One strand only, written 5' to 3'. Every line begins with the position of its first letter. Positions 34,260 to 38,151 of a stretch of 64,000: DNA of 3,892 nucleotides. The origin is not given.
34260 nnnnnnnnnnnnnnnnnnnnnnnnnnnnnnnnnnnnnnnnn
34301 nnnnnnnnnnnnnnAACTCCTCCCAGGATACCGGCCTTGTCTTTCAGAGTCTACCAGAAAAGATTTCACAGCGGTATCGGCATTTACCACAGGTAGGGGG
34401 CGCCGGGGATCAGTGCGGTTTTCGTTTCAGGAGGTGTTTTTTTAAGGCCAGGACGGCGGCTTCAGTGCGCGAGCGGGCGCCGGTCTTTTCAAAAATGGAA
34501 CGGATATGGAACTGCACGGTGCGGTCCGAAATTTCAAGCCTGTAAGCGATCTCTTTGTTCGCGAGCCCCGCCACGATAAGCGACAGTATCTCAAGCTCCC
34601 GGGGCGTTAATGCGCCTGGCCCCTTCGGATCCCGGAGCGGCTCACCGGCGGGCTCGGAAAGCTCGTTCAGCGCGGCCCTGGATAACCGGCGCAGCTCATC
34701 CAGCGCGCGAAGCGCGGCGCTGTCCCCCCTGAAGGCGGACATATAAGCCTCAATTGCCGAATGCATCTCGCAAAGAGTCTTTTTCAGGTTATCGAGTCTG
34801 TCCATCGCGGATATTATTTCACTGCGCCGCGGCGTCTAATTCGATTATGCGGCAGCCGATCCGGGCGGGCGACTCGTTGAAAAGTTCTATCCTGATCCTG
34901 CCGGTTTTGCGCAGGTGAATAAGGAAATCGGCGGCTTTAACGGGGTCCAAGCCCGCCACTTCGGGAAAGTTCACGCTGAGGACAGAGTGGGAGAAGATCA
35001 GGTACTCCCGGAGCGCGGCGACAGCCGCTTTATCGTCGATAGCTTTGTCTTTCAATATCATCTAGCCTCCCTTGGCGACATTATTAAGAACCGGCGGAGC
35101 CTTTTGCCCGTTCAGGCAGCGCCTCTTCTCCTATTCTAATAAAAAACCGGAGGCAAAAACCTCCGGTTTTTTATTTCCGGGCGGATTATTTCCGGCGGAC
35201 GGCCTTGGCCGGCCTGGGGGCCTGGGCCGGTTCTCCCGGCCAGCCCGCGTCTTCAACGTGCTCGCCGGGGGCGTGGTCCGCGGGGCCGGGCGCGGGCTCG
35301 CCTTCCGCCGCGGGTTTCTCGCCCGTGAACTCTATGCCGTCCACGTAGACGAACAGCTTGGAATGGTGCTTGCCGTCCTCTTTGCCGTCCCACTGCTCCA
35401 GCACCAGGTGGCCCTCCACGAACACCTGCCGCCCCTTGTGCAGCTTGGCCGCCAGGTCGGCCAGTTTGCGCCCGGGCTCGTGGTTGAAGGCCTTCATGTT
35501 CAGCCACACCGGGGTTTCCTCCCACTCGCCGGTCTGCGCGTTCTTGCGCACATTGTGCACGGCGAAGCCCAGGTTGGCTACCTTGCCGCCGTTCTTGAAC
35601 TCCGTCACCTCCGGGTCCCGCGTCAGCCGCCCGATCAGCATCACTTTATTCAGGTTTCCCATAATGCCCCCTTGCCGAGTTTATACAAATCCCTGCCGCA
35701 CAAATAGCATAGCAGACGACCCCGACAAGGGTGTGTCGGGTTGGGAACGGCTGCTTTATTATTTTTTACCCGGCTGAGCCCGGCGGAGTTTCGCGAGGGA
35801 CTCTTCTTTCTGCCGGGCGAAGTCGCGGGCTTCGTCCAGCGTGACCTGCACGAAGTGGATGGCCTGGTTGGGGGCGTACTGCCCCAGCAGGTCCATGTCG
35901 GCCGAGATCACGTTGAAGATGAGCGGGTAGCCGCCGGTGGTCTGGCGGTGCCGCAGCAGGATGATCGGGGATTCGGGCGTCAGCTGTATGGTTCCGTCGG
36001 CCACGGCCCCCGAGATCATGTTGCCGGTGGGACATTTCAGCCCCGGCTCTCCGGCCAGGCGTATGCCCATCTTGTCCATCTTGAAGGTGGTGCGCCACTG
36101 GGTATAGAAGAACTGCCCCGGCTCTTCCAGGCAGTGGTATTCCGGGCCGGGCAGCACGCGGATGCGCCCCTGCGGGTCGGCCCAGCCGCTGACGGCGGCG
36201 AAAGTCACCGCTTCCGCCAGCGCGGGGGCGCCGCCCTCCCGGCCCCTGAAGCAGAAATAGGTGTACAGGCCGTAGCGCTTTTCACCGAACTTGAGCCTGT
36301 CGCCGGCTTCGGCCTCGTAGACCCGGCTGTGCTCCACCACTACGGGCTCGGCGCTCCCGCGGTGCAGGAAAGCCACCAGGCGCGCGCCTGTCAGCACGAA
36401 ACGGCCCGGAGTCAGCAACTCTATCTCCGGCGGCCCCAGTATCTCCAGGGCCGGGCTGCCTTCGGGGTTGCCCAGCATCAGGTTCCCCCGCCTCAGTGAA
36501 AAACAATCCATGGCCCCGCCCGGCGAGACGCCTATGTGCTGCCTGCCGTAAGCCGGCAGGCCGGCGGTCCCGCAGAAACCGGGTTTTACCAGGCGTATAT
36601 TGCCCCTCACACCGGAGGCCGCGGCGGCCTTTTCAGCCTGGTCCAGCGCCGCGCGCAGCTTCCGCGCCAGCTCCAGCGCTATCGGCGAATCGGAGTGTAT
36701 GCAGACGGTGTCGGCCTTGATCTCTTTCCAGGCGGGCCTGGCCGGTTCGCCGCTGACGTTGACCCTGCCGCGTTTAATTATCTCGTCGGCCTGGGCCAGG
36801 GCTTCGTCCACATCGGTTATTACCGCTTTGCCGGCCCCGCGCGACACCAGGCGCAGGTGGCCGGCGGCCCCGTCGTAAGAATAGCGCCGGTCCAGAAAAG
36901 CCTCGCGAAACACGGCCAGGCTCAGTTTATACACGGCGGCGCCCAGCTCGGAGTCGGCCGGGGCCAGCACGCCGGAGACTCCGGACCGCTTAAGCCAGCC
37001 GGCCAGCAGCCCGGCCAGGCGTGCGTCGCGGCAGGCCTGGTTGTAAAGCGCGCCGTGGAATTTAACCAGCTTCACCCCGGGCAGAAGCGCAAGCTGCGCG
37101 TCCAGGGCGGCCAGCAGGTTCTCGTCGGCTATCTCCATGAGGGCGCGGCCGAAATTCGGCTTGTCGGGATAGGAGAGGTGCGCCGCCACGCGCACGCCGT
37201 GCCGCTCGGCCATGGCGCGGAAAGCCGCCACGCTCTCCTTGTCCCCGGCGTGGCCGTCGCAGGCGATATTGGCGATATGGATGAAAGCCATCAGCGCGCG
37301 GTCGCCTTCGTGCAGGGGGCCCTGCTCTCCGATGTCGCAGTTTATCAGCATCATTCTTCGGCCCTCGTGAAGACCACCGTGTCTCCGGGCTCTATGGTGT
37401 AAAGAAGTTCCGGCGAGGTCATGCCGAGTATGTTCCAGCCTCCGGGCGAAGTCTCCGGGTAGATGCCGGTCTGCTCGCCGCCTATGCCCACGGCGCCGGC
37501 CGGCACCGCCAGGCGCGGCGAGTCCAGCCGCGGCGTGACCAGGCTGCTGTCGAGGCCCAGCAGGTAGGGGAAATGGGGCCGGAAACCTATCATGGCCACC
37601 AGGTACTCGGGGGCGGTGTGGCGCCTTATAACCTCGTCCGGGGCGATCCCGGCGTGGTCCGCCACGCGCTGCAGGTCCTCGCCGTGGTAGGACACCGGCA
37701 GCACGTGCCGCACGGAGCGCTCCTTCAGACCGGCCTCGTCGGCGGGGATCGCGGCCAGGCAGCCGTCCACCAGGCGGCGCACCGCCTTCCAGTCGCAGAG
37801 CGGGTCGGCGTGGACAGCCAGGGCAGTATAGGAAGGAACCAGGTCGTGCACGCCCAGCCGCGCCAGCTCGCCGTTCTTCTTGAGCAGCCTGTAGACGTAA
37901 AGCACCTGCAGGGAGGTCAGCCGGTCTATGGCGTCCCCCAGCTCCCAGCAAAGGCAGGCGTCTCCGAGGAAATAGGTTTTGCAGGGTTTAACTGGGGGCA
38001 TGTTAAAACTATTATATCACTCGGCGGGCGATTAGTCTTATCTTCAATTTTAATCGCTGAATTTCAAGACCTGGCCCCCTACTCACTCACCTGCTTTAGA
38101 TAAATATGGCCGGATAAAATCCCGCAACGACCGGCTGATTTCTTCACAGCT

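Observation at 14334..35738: Seven promoters share a CGACA-N6-TGTCG palindrome exactly 11 nt upstream of a -10-like hexamer, enriched at DNA-repair genes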

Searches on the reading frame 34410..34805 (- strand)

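Call 11: search_protein_families(library=pfam, proteins=[window:34410-34805:-])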
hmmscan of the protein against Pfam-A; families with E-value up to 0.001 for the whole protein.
window:34410-34805:- (131 aa): 2 families
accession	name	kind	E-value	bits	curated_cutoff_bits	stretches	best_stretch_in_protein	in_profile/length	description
PF00196.25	GerE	-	5.2e-21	74.5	23.5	1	66-120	3-57/57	Bacterial regulatory proteins, luxR family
PF08281.18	Sigma70_r4_2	-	3e-05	24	25.7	1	65-102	10-48/54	Sigma-70, region 4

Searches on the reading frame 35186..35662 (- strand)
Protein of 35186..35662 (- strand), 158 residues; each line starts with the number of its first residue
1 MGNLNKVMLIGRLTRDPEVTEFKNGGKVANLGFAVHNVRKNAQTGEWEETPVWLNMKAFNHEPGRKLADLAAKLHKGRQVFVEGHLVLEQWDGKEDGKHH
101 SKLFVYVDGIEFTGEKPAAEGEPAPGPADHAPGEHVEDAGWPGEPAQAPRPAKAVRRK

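Call 11: search_protein_families(library=pfam, proteins=[window:35186-35662:-])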
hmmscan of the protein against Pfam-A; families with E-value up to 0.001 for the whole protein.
window:35186-35662:- (158 aa): 1 family
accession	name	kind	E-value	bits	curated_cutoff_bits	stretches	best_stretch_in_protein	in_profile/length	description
PF00436.31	SSB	-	1.1e-20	74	26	1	4-112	1-103/104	Single-strand binding protein family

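Call 13: find_encoding_contigs(protein=window:35186-35662:-, flank=3000, max_places=10)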
Protein window:35186-35662:- (158 aa): no gene with exactly this product is on record in the collection.

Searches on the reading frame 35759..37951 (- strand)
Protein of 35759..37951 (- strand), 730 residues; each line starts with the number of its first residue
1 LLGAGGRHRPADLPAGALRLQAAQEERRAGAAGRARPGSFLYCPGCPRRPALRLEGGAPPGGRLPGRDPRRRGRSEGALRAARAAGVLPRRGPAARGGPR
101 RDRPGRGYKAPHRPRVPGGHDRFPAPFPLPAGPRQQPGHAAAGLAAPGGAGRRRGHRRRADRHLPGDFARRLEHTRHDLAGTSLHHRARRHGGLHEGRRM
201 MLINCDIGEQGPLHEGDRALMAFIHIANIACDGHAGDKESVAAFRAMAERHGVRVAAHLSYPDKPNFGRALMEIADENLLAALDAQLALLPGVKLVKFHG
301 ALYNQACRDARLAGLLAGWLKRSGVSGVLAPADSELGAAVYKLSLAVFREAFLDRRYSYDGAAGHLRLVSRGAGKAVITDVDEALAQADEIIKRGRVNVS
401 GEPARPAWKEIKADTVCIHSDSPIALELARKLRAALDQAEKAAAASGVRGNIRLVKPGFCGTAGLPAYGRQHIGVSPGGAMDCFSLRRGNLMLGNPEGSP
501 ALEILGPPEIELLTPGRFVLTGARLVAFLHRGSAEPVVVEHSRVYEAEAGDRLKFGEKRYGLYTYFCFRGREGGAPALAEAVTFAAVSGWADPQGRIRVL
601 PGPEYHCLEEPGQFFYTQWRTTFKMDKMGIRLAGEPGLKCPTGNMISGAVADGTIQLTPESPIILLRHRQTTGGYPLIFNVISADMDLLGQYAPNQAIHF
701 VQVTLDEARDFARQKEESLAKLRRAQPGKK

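Call 11: search_protein_families(library=pfam, proteins=[window:35759-37951:-])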
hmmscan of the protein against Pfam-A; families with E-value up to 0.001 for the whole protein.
window:35759-37951:- (730 aa): 2 families
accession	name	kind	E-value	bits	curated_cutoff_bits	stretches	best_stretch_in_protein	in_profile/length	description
PF03746.21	LamB_YcsF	-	6.6e-51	173.7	22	1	203-436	3-238/239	LamB/YcsF family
PF02626.20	CT_A_B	-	1.6e-47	162.8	25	2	592-701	151-260/261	Carboxyltransferase domain, subdomain A and B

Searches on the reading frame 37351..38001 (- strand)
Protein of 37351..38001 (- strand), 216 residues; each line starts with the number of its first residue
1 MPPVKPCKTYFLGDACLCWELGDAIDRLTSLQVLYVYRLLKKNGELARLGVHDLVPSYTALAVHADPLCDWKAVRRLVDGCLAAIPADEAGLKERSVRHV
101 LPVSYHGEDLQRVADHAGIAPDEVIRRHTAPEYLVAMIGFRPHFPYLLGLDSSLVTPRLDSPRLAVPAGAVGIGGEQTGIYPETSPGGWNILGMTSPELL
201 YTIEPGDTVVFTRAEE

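Call 12: search_protein_families(library=pfam, proteins=[window:37351-38001:-])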
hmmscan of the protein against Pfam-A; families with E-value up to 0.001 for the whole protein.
window:37351-38001:- (216 aa): 1 family
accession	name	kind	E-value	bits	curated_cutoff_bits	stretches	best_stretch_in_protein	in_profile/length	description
PF02682.21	CT_C_D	-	1.7e-52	178.4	22.1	1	10-198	4-190/202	Carboxyltransferase domain, subdomain C and D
